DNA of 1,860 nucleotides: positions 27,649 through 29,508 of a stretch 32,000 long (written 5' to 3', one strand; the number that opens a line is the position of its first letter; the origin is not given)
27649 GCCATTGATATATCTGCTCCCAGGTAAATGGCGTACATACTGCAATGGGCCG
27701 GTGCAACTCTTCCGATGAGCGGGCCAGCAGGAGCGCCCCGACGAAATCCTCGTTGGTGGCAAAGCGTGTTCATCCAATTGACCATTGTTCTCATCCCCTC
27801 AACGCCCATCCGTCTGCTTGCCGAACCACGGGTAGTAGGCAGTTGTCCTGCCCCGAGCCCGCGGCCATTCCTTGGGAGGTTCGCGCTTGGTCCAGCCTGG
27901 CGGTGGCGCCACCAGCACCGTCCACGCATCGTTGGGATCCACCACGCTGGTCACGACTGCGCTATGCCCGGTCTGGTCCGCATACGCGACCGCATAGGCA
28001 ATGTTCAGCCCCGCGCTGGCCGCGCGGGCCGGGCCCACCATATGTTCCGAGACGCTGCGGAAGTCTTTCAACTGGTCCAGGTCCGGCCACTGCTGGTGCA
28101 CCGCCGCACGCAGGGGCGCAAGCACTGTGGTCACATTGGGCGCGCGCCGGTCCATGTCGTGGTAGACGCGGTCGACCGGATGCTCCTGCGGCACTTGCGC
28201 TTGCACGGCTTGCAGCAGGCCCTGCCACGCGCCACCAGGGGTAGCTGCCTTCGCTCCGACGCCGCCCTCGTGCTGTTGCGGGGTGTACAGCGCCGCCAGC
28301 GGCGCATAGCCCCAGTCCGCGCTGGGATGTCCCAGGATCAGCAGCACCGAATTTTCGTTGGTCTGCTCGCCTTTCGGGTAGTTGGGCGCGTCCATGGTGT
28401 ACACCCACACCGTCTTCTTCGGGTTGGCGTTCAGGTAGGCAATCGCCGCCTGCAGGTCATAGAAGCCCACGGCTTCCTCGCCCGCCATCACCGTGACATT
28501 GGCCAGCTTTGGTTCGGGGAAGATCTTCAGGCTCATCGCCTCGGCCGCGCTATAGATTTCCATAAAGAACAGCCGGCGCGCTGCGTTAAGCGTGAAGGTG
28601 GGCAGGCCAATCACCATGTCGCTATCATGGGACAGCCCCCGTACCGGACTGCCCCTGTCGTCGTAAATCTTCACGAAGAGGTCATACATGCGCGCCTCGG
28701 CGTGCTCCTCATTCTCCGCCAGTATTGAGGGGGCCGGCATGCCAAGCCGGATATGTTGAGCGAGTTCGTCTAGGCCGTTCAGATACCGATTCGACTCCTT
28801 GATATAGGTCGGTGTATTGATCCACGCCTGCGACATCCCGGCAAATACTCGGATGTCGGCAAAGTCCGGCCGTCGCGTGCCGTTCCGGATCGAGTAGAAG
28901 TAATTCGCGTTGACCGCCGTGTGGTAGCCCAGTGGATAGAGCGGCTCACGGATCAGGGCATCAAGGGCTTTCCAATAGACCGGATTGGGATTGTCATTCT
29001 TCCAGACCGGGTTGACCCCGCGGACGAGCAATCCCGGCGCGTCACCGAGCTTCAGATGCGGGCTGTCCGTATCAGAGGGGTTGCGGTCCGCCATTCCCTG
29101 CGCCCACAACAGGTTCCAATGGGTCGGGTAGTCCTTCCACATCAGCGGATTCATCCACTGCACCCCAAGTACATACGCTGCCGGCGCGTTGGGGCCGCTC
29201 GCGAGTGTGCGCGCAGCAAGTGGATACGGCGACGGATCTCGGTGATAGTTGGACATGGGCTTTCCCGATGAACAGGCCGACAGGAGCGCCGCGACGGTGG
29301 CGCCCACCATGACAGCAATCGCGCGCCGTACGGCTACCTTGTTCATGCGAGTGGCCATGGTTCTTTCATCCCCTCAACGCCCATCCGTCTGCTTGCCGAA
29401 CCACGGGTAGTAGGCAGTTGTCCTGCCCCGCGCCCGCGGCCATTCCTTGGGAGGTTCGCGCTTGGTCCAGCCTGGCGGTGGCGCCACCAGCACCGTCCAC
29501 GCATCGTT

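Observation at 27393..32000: T6SS cargo module: effector-like gene followed by two tandem 520-aa lipoproteins, directly upstream of PAAR-tssJKLM-tagF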

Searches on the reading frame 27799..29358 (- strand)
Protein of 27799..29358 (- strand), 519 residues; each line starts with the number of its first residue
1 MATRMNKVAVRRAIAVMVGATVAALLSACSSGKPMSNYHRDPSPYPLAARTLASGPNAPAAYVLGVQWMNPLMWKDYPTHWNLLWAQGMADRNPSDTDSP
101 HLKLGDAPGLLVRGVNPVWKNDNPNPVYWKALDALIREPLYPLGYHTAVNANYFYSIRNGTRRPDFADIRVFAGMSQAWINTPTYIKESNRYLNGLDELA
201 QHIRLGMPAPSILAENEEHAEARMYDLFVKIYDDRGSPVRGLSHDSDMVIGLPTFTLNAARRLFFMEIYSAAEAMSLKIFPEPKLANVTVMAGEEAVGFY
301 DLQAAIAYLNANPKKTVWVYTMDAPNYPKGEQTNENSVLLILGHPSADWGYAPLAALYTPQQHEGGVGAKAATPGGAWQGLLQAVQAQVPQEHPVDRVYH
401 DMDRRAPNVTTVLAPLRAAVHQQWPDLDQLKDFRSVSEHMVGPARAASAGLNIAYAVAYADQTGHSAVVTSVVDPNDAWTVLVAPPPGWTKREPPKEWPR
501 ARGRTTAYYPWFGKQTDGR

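Call 5: search_protein_families(library=pfam, proteins=[window:27799-29358:-], max_evalue=0.1)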
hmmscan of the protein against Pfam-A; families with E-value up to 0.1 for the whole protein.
window:27799-29358:- (519 aa): 0 families

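Call 6: search_protein_families(library=ncbifam, proteins=[window:27799-29358:-], max_evalue=0.1)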
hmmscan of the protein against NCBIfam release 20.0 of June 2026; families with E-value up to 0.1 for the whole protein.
window:27799-29358:- (519 aa): 0 families

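Call 9: find_homologous_proteins(query=window:27799-29358:-)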
Query window:27799-29358:- (519 aa): 33 proteins with E <= 0.001 among 8000 candidates.
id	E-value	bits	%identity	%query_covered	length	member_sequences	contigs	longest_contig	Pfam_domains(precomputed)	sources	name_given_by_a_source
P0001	0.0e+0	1206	100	100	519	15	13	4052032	-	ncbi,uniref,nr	ncbi:Lipoprotein [Cupriavidus necator]|uniref:Lipoprotein n=2 Tax=Cupriavidus necator (strain ATCC 1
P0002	0.0e+0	1090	90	100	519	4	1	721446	-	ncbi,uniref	ncbi:hypothetical protein [Cupriavidus taiwanensis]|uniref:hypothetical protein n=1 Tax=Cupriavidus 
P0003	0.0e+0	1083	90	100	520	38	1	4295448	-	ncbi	-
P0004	4.1e-245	833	72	95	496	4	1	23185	-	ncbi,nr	ncbi:hypothetical protein [Cupriavidus basilensis]|nr:hypothetical protein [Cupriavidus basilensis]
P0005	2.3e-244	830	70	97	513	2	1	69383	-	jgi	-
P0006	5.5e-241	819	69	96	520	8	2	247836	-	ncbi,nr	ncbi:hypothetical protein [Ralstonia flatus]|nr:hypothetical protein [Ralstonia sp. LMG 32965]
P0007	4.2e-239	813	71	94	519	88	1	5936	-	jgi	jgi:hypothetical protein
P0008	6.7e-238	809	71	94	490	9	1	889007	-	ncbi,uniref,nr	ncbi:hypothetical protein [Ralstonia edaphi]|uniref:hypothetical protein n=1 Tax=Ralstonia edaphi Ta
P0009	1.5e-208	712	68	87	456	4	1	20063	-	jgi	jgi:hypothetical protein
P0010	8.1e-169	581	54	98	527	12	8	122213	-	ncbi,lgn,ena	-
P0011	9.7e-165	568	51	100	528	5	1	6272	-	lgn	-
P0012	2.1e-164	566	53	95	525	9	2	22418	-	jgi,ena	-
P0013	5.4e-164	565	53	93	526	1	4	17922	-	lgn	-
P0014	5.5e-164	565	52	93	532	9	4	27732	-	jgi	jgi:hypothetical protein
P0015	2.2e-163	563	53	98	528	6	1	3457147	-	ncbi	ncbi:hypothetical protein [Cupriavidus taiwanensis]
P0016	6.4e-162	558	52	98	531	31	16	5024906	-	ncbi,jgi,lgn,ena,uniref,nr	ncbi:MAG: hypothetical protein C0465_19765 [Ralstonia sp.]|jgi:hypothetical protein|uniref:Virulence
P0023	1.7e-157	544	53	94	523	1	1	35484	-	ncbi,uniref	ncbi:hypothetical protein [Pandoraea sp. NPDC090278]|uniref:hypothetical protein n=1 Tax=Pandoraea s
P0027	2.4e-154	533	50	95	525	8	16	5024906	-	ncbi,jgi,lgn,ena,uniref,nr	ncbi:hypothetical protein [Ralstonia pickettii]|jgi:hypothetical protein|uniref:Uncharacterized prot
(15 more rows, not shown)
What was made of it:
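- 27799..29358 (-): Lipoprotein 2 (519 aa, ATG start), a tandem paralogue and proposed Tle3 immunity protein b. It carries the 'type-2' patch. 100% identical to a database entry named 'Lipoprotein [Cupriavidus necator]' (call 9).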

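Call 10: search_solved_structures(query=window:27799-29358:-, max_evalue=1)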
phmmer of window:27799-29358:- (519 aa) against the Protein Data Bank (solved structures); distinct sequences matched with E-value up to 1: 2.
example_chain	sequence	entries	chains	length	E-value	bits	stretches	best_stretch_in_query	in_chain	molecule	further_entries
3j7y_2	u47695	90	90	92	0.1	14.6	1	54-88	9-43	bL34 | bL34m | 39S ribosomal protein L34, mitochondrial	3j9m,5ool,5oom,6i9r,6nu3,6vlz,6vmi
6e2p_C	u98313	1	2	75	0.97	11.4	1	67-98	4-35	Leptin receptor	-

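Call 32: search_protein_families(library=pfam, alignment_id=A1, max_evalue=10)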
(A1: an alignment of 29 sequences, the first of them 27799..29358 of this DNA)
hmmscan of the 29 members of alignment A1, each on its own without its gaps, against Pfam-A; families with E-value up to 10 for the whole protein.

A. member 1, window:27799-29358:- (519 aa): 0 families

B. families by the number of members that match (of 29 scanned): 5 families
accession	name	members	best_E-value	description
PF20995.3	Tla3_C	8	0.0037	Type VI lipase adapter protein Tla3, C-terminal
PF18834.6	LPD22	1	0.026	Large polyvalent protein associated domain 22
PF00208.27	ELFV_dehydrog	1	0.088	Glutamate/Leucine/Phenylalanine/Valine dehydrogenase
PF21130.3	YgfZ_barrel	1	0.2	YgfZ, beta-barrel domain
PF23683.1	U_exon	1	0.21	U exon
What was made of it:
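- On PA0259-type proteins (Tli3 sensu Wood / Tla3 sensu Berni; DUF2875): 8 of 29 close relatives hit weakly (best E=0.0037; call 32).
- The window proteins themselves hit no Pfam or NCBIfam model (calls 5, 6, 32).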

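Call 35: find_encoding_contigs(protein=P0016, flank=8000, max_places=3)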
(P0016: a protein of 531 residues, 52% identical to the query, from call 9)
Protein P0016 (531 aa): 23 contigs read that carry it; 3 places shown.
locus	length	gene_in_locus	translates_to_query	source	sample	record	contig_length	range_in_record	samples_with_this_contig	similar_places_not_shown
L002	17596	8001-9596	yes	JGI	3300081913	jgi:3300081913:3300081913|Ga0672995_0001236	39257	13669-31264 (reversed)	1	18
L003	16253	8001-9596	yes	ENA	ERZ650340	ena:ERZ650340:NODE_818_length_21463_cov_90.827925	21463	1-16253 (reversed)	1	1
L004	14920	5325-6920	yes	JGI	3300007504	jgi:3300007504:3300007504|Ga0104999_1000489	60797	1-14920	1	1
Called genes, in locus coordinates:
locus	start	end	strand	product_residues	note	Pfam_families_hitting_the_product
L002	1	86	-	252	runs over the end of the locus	PF00392:GntR, PF07729:FCD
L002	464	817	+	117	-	PF00576:Transthyretin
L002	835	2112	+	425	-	PF06181:Urate_ox_N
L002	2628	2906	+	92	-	-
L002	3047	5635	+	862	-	PF05954:Phage_GPD, PF04717:Phage_base_V, PF13296:T6SS_Vgr, PF10106:DUF2345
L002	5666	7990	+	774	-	PF24322:Tle3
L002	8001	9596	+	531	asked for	-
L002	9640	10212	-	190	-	PF01169:GDT1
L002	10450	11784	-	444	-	PF01979:Amidohydro_1, PF07969:Amidohydro_3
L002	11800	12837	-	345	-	PF00962:A_deaminase, PF07969:Amidohydro_3 (weak), PF19326:AMP_deaminase (weak)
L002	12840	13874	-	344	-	PF02625:XdhC_CoxI, PF13478:XdhC_C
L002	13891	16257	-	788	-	PF01315:Ald_Xan_dh_C, PF02738:MoCoBD_1, PF20256:MoCoBD_2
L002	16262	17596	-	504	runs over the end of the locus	PF00111:Fer2 (weak), PF01799:Fer2_2, PF00941:FAD_binding_5, PF03450:CO_deh_flav_C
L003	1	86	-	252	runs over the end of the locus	PF00392:GntR, PF07729:FCD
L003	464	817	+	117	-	PF00576:Transthyretin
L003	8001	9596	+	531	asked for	-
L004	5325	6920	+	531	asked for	-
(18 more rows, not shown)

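Call 36: find_encoding_contigs(protein=P0015, flank=8000, max_places=2)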
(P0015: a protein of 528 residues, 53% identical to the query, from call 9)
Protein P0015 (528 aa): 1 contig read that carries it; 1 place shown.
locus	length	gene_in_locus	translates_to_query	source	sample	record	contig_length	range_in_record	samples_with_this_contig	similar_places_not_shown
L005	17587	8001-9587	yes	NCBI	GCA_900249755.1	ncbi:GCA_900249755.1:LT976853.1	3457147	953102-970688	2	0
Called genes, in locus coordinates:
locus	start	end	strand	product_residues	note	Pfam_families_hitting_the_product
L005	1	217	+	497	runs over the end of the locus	PF05943:VipB, PF18945:VipB_2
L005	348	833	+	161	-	PF05638:T6SS_HCP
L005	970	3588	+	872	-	PF05954:Phage_GPD, PF04717:Phage_base_V, PF13296:T6SS_Vgr, PF10106:DUF2345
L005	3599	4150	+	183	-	-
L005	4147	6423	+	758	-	PF24322:Tle3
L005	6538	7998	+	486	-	-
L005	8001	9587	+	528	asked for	-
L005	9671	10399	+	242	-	PF24322:Tle3 (weak), PF11678:Tle3_C (weak)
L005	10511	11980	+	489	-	-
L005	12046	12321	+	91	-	PF05488:PAAR_motif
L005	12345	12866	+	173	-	PF12790:T6SS-SciN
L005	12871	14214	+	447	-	PF05936:T6SS_VasE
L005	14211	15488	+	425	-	PF09850:DotU, PF00691:OmpA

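Call 38: predict_structure(alignment_id=A1)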
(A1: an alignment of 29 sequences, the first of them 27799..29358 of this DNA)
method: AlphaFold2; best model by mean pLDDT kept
length: 519 residues; sequences in the alignment: 29
mean_pLDDT: 68.3   pTM: 0.74
mean pLDDT of the five models: 68.3, 67.8, 67.2, 66.2, 65.6
residues with pLDDT >= 90: 75; 70-90: 220; 50-70: 85; < 50: 139
segments of 3 or more residues with pLDDT < 50: 1-7, 19-51, 70-122, 326-334, 364-371, 495-519
pLDDT, mean of each block of 10 residues (from residue 1): 44 50 42 34 38 67 74 38 37 41 35 38 65 78 63 61 65 86 84 65 86 92 91 92 91 93 90 82 78 76 89 85 59 61 79 81 49 68 86 87 80 87 81 68 71 83 86 77 85 48 29 32
secondary structure, 60 per line:
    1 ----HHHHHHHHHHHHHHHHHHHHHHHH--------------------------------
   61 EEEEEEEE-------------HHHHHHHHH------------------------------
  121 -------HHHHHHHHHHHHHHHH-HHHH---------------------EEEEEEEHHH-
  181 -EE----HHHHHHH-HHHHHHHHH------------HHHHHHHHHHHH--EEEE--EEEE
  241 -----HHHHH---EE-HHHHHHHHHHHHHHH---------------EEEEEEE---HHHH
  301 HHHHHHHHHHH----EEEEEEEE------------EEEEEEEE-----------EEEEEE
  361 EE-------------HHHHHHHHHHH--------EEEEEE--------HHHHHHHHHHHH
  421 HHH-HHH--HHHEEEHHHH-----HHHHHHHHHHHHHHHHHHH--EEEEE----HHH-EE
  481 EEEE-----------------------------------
elements in order: H5-28 E61-68 H82-90 H128-143 H145-148 E170-176 H188-194 H196-204 H217-228 E231-234 E237-240 H246-250 H257-271 E287-293 H297-311 E316-323 E336-343 E355-362 H376-386 E395-400 H409-423 E433-435 H436-439 H445-463 E466-470 E479-484

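Call 40: fold_search(model_id=the predicted structure, library=pdb)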
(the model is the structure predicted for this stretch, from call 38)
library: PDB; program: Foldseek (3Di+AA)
matches with E <= 10: 976; with E <= 0.001: 209
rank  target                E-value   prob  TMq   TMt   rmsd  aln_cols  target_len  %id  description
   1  8yz3                  3.3e-08  1.00  0.43  0.51   8.6       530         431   12  Crystal structure of Type Six Secretion System adaptor protein Tla3 from Pseudomonas aeruginosa. (released 2025-04-09)
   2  6kxd_B                1.3e-06  1.00  0.41  0.55  10.9       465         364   13  The ishigamide ketosynthase/chain length factor (released 2020-05-06)
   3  6kxe_B                3.9e-06  1.00  0.42  0.58  10.4       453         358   13  The ishigamide ketosynthase/chain length factor (released 2020-05-06)
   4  6kxf_B                6.1e-06  1.00  0.27  0.37  11.2       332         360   16  The ishigamide ketosynthase/chain length factor (released 2020-05-06)
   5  2x3e_A                7.7e-06  1.00  0.24  0.35  10.7       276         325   14  Crystal structure of 3-oxoacyl-(acyl carrier protein) synthase III, FabH from Pseudomonas aeruginosa PAO1 (released 2010-07-28)
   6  6kog_A                1.4e-05  1.00  0.41  0.48  11.4       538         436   10  Ketosynthase domain in tenuazonic acid synthetase 1 (TAS1). (released 2020-07-01)
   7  4v8w_D                1.4e-05  1.00  0.32  0.08   9.7       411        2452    8  Structure and conformational variability of the Mycobacterium tuberculosis fatty acid synthase multienzyme complex (released 2014-07-09)
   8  7uwr_A                1.6e-05  1.00  0.40  0.27  11.1       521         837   12  KSQ+AT from first module of the pikromycin synthase (released 2022-06-08)
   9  6kog_B                1.8e-05  1.00  0.41  0.48  11.9       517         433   12  Ketosynthase domain in tenuazonic acid synthetase 1 (TAS1). (released 2020-07-01)
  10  6rop_C                2.0e-05  1.00  0.37  0.24  11.7       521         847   12  KS-MAT DI-DOMAIN OF MOUSE FAS WITH OCTANOYL COA (released 2019-12-04)
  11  7s2x_A                2.4e-05  1.00  0.38  0.34  11.8       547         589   11  Structure of SalC, a gamma-lactam-beta-lactone bicyclase for salinosporamide biosynthesis (released 2022-04-06)
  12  7s2x_B                2.9e-05  1.00  0.32  0.29   8.9       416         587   11  Structure of SalC, a gamma-lactam-beta-lactone bicyclase for salinosporamide biosynthesis (released 2022-04-06)
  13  5my0_A                2.9e-05  1.00  0.37  0.24  10.8       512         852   10  KS-MAT DI-DOMAIN OF MOUSE FAS WITH MALONYL-COA (released 2018-01-24)
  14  6riw                  3.1e-05  1.00  0.36  0.22  14.7       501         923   11  PfaC Keto synthase-Chain length factor (released 2020-08-26)
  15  6smo_C                3.2e-05  1.00  0.39  0.55   9.6       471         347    9  AntDE:AntF (apo): type II PKS acyl-carrier protein in complex with its ketosynthase bound to the hexaketide (released 2020-05-27)
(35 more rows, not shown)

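Call 42: search_solved_structures(query=A1, max_evalue=10, show_alignments=2)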
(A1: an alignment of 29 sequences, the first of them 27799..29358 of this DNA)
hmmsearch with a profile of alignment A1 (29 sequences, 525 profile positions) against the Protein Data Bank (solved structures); distinct sequences matched with E-value up to 10: 11.
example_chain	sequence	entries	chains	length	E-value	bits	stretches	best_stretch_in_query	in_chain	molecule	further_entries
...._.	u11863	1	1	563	0.41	12.4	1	99-185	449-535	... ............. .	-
1rr8_C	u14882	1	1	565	0.41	12.4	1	99-185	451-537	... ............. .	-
1a31_A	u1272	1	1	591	0.44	12.3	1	99-185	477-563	PROTEIN (TOPOISOMERASE I)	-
1k4s_A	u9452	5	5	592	0.44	12.3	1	99-185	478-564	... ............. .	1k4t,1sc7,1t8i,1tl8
1ej9_A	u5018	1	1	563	0.51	12.1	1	99-185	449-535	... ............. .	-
1lpq_A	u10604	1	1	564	0.52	12.1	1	99-185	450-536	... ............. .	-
1a35_A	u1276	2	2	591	0.56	12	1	99-185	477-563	PROTEIN (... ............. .) | TOPOISOMERASE I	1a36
1r49_A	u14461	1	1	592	0.56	12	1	99-185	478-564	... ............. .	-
8iuf_S7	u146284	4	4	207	1.2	10.8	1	225-283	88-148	NDUFS7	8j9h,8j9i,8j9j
7pcv_A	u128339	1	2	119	1.9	10.2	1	296-323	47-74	RNA-binding protein 5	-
7pdv_A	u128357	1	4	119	1.9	10.2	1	296-323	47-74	RNA binding motif protein 5 isoform 1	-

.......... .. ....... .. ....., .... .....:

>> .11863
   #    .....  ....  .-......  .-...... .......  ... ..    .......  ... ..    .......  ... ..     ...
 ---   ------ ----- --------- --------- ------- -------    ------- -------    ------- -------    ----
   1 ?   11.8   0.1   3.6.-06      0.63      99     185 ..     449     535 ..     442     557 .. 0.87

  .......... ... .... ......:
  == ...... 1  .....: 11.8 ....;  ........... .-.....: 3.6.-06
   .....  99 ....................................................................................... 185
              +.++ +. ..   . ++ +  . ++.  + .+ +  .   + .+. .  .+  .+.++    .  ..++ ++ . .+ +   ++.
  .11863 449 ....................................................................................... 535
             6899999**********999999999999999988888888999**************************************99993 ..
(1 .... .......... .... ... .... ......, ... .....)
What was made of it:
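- On AIEC-type Tli3 (8BOZ partner chain): No PDB sequence hit (calls 10, 42).
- Tried and rejected: PDB sequence searches with the single protein and with the close-family profile gave only chance-level hits (calls 10, 42).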

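Call 44: search_protein_representatives(alignment_id=A1)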
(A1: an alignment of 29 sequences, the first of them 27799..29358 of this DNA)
Query: 29 sequences, 525 profile positions. Proteins with E-value up to 0.001 (for the whole library): 117; up to 1e-10: 66; up to 1e-30: 27. The best 117 are listed.
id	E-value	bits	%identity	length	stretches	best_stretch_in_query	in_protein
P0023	1.2e-268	908.5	-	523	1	7-522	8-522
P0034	1.8e-110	386.5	-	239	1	37-275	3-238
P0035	1.5e-102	360.4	-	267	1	254-519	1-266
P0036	6.4e-74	265.9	-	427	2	232-523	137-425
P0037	2.2e-66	241.0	-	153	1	160-312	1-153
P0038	1.6e-62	228.3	-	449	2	270-524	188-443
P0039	1.5e-61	225.1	-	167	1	5-153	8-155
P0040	2.5e-56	207.9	-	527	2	262-520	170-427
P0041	1.1e-55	205.8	-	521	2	262-519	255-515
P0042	2.1e-53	198.2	-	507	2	292-524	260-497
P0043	1.1e-51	192.5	-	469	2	258-521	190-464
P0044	1.2e-49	185.8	-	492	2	291-522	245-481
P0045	5.2e-48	180.4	-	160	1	33-157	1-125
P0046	5.5e-48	180.3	-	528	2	288-523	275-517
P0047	5.2e-46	173.8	-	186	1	210-317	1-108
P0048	4.9e-44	167.3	-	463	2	259-521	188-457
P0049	2.8e-42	161.5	-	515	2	261-523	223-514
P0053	4.6e-37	144.3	-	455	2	264-523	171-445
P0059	4.9e-31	124.4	-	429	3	57-174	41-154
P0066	5.0e-23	98.0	-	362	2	288-523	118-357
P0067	2.1e-22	95.9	-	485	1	289-524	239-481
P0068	4.1e-22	94.9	-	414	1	292-524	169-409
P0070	5.8e-20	87.8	-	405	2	296-520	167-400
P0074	4.8e-15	71.6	-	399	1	304-523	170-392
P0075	1.9e-14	69.6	-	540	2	299-524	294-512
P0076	2.5e-14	69.3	-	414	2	304-524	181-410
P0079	5.0e-13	65.0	-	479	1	298-523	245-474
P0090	3.8e-11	58.7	-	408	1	299-524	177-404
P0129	1.2e-07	47.3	-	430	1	302-523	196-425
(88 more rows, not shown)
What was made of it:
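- On PA0259-type proteins (Tli3 sensu Wood / Tla3 sensu Berni; DUF2875): The A1 profile hits P0036 at 6.4e-74 and P0048 at 4.9e-44 (call 44).
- The family profile finds 117 relatives among 1.8 billion representatives (call 44).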

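Call 46: search_protein_families(library=pfam, alignment_id=A2, max_evalue=0.01)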
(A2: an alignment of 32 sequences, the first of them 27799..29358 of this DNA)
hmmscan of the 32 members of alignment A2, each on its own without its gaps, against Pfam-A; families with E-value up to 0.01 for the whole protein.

A. member 1, window:27799-29358:- (519 aa): 0 families

B. families by the number of members that match (of 32 scanned): 1 family
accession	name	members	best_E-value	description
PF20995.3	Tla3_C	9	5.5e-08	Type VI lipase adapter protein Tla3, C-terminal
